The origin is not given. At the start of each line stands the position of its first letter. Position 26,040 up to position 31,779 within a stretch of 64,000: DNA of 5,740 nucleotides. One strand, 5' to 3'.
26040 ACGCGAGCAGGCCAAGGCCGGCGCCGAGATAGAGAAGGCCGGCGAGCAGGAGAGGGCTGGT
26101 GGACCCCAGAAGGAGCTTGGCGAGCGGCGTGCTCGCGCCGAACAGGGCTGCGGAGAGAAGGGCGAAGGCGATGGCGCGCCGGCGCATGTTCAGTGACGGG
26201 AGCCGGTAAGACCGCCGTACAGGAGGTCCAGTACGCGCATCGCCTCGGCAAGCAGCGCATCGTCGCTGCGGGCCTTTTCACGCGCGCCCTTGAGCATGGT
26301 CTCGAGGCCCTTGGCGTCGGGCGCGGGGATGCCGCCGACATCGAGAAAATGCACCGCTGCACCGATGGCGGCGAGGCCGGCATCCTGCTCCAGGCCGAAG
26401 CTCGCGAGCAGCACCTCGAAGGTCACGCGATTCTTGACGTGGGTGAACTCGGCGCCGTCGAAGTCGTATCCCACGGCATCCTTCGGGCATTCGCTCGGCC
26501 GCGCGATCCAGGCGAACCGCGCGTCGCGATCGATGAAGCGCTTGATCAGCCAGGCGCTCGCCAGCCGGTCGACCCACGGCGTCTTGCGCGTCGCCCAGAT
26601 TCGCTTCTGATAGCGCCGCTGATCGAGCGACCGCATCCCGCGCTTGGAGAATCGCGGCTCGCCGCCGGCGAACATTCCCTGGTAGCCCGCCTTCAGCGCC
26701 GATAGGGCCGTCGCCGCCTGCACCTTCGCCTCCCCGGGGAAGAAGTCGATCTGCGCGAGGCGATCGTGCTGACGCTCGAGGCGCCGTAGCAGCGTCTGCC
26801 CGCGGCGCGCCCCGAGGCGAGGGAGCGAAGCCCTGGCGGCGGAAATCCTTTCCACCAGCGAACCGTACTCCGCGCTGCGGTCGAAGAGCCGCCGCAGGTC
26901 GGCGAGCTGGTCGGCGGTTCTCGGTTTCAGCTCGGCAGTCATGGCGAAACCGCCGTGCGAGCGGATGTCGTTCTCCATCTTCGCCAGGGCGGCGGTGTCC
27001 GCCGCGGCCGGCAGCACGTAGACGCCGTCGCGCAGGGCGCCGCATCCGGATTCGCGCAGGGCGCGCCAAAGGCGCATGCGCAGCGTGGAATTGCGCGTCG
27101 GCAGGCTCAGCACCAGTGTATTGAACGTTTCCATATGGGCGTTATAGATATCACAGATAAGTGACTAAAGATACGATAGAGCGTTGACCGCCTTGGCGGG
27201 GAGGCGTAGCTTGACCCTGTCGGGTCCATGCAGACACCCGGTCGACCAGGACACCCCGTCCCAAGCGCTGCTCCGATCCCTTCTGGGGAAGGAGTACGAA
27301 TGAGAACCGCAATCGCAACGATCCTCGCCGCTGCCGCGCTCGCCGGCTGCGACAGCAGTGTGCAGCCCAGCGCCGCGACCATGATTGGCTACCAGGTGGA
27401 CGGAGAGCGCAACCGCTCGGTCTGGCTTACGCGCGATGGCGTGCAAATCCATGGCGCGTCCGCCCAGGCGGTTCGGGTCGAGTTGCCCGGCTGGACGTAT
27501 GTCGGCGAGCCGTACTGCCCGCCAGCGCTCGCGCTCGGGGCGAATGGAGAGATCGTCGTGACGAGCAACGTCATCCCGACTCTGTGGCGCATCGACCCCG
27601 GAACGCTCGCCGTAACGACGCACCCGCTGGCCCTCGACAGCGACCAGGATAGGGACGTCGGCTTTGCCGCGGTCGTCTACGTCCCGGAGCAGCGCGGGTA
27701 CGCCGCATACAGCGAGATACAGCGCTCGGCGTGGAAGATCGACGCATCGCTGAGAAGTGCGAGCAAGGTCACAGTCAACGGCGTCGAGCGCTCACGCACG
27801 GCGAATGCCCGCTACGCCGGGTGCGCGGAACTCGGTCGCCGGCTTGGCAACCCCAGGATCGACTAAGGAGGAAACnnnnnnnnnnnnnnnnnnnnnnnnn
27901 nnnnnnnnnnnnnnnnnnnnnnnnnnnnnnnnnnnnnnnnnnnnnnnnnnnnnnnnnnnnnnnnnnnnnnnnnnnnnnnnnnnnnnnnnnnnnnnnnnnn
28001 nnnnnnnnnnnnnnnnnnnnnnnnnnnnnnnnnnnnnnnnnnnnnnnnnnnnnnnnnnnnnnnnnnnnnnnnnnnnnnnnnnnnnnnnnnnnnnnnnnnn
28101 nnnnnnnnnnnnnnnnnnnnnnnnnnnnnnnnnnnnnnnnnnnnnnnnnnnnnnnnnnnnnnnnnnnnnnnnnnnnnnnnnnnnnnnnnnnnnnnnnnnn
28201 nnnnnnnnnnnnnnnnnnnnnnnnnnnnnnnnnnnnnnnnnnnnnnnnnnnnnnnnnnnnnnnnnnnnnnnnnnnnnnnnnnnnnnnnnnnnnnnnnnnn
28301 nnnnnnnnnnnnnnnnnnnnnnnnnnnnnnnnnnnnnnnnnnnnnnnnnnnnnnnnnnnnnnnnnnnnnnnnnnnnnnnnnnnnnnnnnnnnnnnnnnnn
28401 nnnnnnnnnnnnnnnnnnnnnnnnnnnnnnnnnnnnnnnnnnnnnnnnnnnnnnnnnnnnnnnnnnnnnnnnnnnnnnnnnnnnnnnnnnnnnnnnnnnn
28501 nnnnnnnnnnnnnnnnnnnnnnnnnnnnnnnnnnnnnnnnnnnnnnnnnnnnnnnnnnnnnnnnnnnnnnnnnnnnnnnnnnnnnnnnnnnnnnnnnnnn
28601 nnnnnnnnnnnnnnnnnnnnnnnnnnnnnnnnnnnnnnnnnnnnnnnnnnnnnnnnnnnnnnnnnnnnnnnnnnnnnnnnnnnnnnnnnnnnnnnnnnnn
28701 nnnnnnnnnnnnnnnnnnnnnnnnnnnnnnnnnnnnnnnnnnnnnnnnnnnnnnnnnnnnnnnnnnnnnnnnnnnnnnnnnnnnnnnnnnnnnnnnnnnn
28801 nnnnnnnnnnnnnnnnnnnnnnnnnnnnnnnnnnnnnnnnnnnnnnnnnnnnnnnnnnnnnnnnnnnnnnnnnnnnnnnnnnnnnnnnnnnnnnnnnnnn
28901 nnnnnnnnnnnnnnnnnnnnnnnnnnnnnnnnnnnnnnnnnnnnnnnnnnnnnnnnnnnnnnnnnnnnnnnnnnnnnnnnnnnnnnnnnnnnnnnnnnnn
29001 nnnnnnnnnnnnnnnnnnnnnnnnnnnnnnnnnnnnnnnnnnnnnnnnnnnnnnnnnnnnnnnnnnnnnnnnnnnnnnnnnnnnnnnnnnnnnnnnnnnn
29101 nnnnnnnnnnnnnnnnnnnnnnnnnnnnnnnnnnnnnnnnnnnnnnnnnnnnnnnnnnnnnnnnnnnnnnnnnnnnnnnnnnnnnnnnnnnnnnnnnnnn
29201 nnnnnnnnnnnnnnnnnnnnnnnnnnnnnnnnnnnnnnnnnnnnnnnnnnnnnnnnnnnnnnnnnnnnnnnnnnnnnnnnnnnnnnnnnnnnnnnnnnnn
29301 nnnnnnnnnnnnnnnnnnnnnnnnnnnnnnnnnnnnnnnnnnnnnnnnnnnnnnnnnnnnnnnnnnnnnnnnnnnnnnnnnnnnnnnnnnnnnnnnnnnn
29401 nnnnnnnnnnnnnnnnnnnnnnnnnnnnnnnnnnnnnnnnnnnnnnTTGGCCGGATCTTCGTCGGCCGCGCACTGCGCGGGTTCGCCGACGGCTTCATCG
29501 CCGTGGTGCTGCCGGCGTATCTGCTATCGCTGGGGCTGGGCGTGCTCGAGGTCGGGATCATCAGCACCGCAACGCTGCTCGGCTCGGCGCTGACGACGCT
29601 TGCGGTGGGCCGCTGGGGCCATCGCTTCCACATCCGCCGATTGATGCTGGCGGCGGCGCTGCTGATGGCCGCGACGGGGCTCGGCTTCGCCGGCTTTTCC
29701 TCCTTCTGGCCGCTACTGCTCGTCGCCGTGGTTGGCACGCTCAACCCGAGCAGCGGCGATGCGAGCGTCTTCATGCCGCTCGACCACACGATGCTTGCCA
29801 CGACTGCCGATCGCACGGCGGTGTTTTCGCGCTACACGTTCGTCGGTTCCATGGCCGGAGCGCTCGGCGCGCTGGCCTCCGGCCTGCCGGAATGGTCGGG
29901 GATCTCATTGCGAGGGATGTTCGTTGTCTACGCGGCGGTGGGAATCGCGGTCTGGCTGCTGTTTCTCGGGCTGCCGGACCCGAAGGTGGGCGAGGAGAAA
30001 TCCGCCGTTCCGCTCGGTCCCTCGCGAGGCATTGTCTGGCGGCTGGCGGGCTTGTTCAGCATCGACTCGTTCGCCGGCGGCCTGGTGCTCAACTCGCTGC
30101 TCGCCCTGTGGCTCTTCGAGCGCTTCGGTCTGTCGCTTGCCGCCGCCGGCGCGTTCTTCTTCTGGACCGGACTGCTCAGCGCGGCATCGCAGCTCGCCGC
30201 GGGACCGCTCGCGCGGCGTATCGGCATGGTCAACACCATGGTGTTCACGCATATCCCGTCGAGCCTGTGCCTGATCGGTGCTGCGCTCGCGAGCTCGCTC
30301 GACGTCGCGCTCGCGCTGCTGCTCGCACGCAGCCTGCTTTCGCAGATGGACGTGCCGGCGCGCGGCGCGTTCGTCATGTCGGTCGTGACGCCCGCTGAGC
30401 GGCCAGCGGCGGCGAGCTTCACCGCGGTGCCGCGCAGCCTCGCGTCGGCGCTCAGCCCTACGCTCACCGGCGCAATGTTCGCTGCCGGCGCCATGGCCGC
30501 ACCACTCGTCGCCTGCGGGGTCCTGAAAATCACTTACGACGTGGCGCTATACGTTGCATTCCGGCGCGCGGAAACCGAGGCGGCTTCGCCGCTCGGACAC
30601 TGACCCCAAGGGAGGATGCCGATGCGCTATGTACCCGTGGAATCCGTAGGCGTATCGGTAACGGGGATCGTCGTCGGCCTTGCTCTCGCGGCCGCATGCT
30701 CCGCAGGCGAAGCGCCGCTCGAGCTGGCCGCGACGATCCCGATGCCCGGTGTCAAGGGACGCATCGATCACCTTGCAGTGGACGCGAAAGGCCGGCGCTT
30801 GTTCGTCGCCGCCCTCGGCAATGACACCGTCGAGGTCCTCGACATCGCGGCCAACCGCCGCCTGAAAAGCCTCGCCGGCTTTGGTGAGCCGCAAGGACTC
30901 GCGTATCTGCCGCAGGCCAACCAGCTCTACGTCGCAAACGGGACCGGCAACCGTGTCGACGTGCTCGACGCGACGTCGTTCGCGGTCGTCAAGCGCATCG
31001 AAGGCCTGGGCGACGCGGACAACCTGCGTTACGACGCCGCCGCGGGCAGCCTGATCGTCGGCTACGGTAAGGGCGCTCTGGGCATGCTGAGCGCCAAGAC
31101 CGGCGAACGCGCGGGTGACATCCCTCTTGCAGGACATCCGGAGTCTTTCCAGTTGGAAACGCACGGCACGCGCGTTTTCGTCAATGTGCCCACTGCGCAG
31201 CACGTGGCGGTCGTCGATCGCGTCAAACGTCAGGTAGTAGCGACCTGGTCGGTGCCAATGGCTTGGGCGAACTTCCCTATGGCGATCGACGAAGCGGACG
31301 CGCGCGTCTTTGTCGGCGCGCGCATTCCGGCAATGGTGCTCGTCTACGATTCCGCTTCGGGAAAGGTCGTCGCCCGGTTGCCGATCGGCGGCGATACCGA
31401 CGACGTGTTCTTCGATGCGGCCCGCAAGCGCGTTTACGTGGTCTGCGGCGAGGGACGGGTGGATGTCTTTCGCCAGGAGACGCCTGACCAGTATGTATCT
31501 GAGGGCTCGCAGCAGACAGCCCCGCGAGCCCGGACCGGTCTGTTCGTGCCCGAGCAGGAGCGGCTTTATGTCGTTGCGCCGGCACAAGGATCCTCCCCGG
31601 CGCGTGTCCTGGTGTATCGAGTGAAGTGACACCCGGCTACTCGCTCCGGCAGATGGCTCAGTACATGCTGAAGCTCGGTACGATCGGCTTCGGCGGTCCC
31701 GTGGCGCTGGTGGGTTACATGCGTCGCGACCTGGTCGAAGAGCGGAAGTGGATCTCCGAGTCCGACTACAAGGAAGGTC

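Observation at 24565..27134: chrB is followed by a DMT/EamA transporter with an extreme His-rich tail and a ChrR/YieF-like reductase, not by chrA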

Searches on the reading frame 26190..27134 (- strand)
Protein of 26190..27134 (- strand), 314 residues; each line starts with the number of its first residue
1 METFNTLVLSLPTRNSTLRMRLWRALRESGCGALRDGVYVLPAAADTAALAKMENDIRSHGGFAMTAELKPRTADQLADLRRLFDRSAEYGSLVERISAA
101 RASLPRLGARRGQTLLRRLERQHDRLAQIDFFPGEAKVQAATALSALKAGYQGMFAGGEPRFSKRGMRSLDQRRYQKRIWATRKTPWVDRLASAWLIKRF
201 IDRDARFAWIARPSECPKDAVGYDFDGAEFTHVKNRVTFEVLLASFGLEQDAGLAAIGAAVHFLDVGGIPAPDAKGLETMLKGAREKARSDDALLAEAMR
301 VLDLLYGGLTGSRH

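Call 3: search_protein_families(library=pfam, proteins=[window:26190-27134:-], max_evalue=0.01)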
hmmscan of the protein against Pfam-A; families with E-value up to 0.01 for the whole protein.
window:26190-27134:- (314 aa): 3 families
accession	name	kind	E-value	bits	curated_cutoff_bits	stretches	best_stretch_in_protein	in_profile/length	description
PF09828.14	ChrB_C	-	6.2e-43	146.8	25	1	180-306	1-129/132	ChrB, C-terminal domain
PF20229.3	ChrB_N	-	4.2e-06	27.2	23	1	19-143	1-137/159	Protein ChrB, N-terminal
PF20803.2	PaaX_M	-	0.00027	21.4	24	1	7-54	11-58/83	PaaX protein central Cas2-like domain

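Call 4: search_protein_families(library=ncbifam, proteins=[window:26190-27134:-], max_evalue=0.01)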
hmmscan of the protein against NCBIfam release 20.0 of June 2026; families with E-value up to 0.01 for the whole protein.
window:26190-27134:- (314 aa): 0 families

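Call 24: search_solved_structures(query=window:26190-27134:-, max_evalue=0.01)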
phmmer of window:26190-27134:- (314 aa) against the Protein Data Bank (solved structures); distinct sequences matched with E-value up to 0.01: 0.

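Call 63: find_homologous_proteins(query=window:26190-27134:-, max_evalue=1e-10)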
Query window:26190-27134:- (314 aa): 6945 proteins with E <= 1e-10 among 8000 candidates; the best 120 are listed.
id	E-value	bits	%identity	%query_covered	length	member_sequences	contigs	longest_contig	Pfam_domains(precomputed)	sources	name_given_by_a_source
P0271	6.1e-196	668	97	100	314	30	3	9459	PF20229.4,PF09828.15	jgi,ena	-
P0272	3.1e-181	620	89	100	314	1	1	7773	PF09828.15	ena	-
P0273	5.7e-181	619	89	100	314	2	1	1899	PF20229.4,PF09828.15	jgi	jgi:hypothetical protein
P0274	1.2e-180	618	88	100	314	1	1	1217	PF09828.15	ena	-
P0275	3.8e-180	616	89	100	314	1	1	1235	PF20229.4,PF09828.15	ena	-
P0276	3.2e-177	606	88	100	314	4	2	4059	PF20229.4,PF09828.15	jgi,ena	-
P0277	3.2e-177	606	87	100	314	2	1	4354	PF20229.4,PF09828.15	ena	-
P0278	8.1e-175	598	86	100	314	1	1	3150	PF09828.15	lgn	-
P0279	1.2e-174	598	86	100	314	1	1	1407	PF09828.15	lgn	-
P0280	3.8e-174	596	86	100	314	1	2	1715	PF09828.15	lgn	-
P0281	7.5e-168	576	83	100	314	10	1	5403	PF20229.4,PF09828.15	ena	-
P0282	6.9e-167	572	82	100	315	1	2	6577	PF09828.15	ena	-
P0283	9.1e-167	572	83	99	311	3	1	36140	PF20229.4,PF09828.15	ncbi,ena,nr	ncbi:MAG TPA: chromate resistance protein ChrB domain-containing protein [Burkholderiales bacterium]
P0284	9.3e-167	572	81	100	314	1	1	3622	PF20229.4,PF09828.15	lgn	-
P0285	1.4e-166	571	81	100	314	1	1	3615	PF20229.4,PF09828.15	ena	-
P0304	4.7e-159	547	79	100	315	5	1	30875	PF09828.15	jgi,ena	-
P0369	1.1e-150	519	75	99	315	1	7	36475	PF20229.4,PF09828.15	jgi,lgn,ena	-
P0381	3.8e-148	511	73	100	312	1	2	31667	PF20229.4,PF09828.15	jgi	jgi:hypothetical protein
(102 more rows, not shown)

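Call 64: find_encoding_contigs(protein=P0283, flank=6000, max_places=1)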
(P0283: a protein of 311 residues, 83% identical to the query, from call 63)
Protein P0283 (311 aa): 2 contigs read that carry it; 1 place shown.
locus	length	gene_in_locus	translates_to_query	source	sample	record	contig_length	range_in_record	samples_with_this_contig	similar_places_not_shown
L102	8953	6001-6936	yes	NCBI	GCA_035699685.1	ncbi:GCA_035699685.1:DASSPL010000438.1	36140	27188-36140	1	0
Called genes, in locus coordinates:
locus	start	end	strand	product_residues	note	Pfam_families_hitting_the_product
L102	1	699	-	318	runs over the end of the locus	PF03401:TctC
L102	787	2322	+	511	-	PF04909:Amidohydro_2 (faint)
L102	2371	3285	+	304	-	PF12146:Hydrolase_4, PF12697:Abhydrolase_6 (weak), PF00561:Abhydrolase_1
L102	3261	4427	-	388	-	PF07690:MFS_1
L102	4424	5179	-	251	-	PF00581:Rhodanese (weak), PF09828:ChrB_C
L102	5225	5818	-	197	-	-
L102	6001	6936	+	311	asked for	PF20229:ChrB_N (faint), PF09828:ChrB_C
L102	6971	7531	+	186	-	PF02525:Flavodoxin_2 (weak), PF03358:FMN_red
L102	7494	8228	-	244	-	PF00005:ABC_tran, PF13304:AAA_21 (faint)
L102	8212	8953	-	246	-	PF00005:ABC_tran, PF13304:AAA_21 (faint), PF12399:BCA_ABC_TP_C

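Call 65: find_encoding_contigs(protein=P0304, flank=6000, max_places=1)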
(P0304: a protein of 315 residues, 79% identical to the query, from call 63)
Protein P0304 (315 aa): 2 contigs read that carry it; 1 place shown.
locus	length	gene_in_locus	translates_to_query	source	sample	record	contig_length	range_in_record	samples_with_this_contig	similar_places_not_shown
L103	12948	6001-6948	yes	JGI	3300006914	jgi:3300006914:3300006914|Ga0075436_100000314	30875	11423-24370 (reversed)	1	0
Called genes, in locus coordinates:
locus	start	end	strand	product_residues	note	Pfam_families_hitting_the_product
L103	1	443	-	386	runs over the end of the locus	PF02417:Chromate_transp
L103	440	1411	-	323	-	PF25174:Beta-prop_THOC3 (weak)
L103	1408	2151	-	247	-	-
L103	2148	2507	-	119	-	-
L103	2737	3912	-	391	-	PF07690:MFS_1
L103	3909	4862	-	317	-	PF02777:Sod_Fe_C, PF00581:Rhodanese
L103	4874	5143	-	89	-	PF13531:SBP_bac_11 (faint)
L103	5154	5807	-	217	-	-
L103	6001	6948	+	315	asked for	PF09828:ChrB_C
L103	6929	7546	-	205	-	PF06439:3keto-disac_hyd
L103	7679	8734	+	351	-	PF00892:EamA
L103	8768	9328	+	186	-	PF03358:FMN_red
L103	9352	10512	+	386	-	PF13416:SBP_bac_8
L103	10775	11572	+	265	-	PF00005:ABC_tran, PF08402:TOBE_2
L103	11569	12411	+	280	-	PF00528:BPD_transp_1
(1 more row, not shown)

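Call 66: find_encoding_contigs(protein=P0369, flank=6000, max_places=1)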
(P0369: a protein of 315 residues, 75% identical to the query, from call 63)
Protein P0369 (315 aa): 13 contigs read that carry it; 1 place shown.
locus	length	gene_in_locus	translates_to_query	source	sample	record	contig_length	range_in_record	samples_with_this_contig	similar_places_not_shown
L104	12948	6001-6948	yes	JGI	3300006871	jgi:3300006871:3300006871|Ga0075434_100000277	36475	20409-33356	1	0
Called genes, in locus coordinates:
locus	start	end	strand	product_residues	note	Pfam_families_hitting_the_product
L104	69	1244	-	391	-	PF07690:MFS_1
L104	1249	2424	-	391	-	PF02417:Chromate_transp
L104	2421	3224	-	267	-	PF00581:Rhodanese, PF09828:ChrB_C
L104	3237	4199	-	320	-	PF02423:OCD_Mu_crystall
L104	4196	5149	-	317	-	PF02777:Sod_Fe_C, PF00581:Rhodanese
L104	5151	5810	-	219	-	-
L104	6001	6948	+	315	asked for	PF20229:ChrB_N (faint), PF09828:ChrB_C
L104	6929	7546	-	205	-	PF06439:3keto-disac_hyd (weak)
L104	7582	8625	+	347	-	PF00892:EamA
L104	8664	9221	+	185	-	PF02525:Flavodoxin_2 (weak), PF03358:FMN_red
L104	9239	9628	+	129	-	PF02627:CMD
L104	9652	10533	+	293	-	PF03446:NAD_binding_2, PF14833:NAD_binding_11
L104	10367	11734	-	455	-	PF01408:GFO_IDH_MocA, PF03447:NAD_binding_3, PF21135:DRL_cat, PF08666:SAF (faint)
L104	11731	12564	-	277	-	PF05721:PhyH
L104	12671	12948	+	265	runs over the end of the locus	PF01545:Cation_efflux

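Call 67: find_encoding_contigs(protein=P0381, flank=6000, max_places=1)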
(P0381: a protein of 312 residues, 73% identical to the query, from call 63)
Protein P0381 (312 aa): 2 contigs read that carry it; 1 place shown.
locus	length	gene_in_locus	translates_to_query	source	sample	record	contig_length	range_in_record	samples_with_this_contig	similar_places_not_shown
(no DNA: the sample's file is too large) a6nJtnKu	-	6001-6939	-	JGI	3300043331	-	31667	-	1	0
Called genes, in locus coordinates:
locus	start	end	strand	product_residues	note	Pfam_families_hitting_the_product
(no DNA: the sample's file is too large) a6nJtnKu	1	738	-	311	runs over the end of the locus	PF03401:TctC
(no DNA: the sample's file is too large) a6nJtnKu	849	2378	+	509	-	PF04909:Amidohydro_2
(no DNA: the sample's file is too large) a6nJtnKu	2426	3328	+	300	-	PF12697:Abhydrolase_6 (weak), PF00561:Abhydrolase_1, PF12146:Hydrolase_4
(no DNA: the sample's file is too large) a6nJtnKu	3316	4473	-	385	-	PF07690:MFS_1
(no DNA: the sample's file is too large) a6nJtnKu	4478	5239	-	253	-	PF00581:Rhodanese, PF09828:ChrB_C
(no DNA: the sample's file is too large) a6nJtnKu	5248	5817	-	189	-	-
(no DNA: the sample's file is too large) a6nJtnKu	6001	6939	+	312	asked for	PF20229:ChrB_N (weak), PF09828:ChrB_C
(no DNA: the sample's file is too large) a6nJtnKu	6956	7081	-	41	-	-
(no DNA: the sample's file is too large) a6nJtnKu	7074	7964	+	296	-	PF00892:EamA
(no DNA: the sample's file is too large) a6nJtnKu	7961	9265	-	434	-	-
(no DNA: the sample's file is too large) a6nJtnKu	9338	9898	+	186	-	PF02525:Flavodoxin_2 (weak), PF03358:FMN_red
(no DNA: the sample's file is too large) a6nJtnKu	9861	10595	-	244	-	PF00005:ABC_tran, PF13304:AAA_21 (faint)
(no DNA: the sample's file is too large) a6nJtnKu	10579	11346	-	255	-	PF00005:ABC_tran, PF13304:AAA_21 (faint), PF12399:BCA_ABC_TP_C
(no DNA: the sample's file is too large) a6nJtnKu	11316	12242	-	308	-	PF02653:BPD_transp_2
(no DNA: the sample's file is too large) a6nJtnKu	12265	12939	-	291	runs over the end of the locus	PF02653:BPD_transp_2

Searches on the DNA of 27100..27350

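Call 79: search_rna_families(source=window, start=27100, end=27350, threshold=evalue, max_evalue=1, show_alignments=3)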
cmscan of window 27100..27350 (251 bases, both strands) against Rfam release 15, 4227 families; matches with E-value up to 1: 1.
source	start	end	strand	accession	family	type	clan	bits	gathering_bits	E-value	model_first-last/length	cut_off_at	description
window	27220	27271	+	RF03086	chrB-b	Cis-reg;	-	42.3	36.5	8.7e-08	1-49/49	no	chrB-b RNA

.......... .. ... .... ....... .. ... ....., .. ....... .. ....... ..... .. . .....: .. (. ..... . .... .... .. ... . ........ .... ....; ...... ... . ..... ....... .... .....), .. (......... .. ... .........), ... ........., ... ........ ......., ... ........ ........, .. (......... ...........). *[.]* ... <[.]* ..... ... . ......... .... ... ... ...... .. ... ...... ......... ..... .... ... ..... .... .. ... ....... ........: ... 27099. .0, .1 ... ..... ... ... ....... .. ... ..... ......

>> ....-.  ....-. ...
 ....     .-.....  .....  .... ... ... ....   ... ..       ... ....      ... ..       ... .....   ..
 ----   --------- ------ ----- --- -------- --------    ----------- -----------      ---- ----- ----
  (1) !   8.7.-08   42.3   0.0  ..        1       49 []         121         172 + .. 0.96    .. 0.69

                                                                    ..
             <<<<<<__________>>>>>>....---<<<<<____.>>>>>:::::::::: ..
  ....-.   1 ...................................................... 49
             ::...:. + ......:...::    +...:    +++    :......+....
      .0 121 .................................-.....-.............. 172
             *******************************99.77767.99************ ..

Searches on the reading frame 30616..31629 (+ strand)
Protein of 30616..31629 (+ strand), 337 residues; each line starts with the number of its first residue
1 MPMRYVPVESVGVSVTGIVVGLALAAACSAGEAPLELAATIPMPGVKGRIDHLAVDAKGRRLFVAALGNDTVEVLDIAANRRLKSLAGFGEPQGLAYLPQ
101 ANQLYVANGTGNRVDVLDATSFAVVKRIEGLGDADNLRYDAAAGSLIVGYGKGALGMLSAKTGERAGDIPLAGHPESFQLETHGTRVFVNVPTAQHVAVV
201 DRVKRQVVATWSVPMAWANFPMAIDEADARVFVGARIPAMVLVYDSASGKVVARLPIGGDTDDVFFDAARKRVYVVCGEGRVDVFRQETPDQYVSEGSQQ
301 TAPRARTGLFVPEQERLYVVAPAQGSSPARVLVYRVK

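Call 3: search_protein_families(library=pfam, proteins=[window:30616-31629:+], max_evalue=0.01)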
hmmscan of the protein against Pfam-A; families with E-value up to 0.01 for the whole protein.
window:30616-31629:+ (337 aa): 5 families
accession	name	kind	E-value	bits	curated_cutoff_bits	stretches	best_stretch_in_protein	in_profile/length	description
PF25174.1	Beta-prop_THOC3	-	2.8e-10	40.1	305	1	43-168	42-166/272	THOC3 beta-propeller domain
PF23414.1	Beta-prop_EML_2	-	0.00019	21.3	90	0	94-165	3-73/266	Echinoderm microtubule-associated protein second beta-propeller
PF21783.3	YNCE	-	0.00099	19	27.1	0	53-140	33-120/339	YNCE-like beta-propeller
PF10282.15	Lactonase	-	0.003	17.3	21.7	0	53-123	148-228/344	Lactonase, 7-bladed beta-propeller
PF01436.27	NHL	-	0.0073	16.7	20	0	89-112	1-23/28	NHL repeat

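Call 4: search_protein_families(library=ncbifam, proteins=[window:30616-31629:+], max_evalue=0.01)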
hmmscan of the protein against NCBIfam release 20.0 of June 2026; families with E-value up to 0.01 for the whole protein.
window:30616-31629:+ (337 aa): 8 families
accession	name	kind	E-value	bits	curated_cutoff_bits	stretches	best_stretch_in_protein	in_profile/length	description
TIGR03866.1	PQQ_ABC_repeats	subfamily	3.6e-16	59.1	287.3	1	53-129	46-122/310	PQQ-dependent catabolism-associated beta-propeller protein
NF052280.1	7_blade_YncE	equivalog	2.1e-13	49.8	400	2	52-129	131-209/338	7-bladed beta-propeller protein YncE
TIGR02276.1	beta_rpt_yvtn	repeat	3.8e-08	33.2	27.85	0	59-96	3-40/42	beta-propeller repeat protein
NF052340.1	hydrazine_beta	equivalog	1.9e-06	27.2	560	0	154-247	56-149/372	hydrazine synthase subunit beta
NF052460.1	L-NosZ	equivalog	7.9e-06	24.6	700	1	50-143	134-216/480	clade III lactonase-type nitrous-oxide reductase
NF052342.1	hydrazine_BC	exception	4.6e-05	21.8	1250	0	50-129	41-120/690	hydrazine synthase subunit beta-gamma fusion subunit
NF038117.1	choice_anch_I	subfamily_domain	0.00015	20.8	300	0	95-150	4-59/458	choice-of-anchor I family protein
NF008258.1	PRK11028.1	equivalog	0.0018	17.4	370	0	50-106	83-143/330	6-phosphogluconolactonase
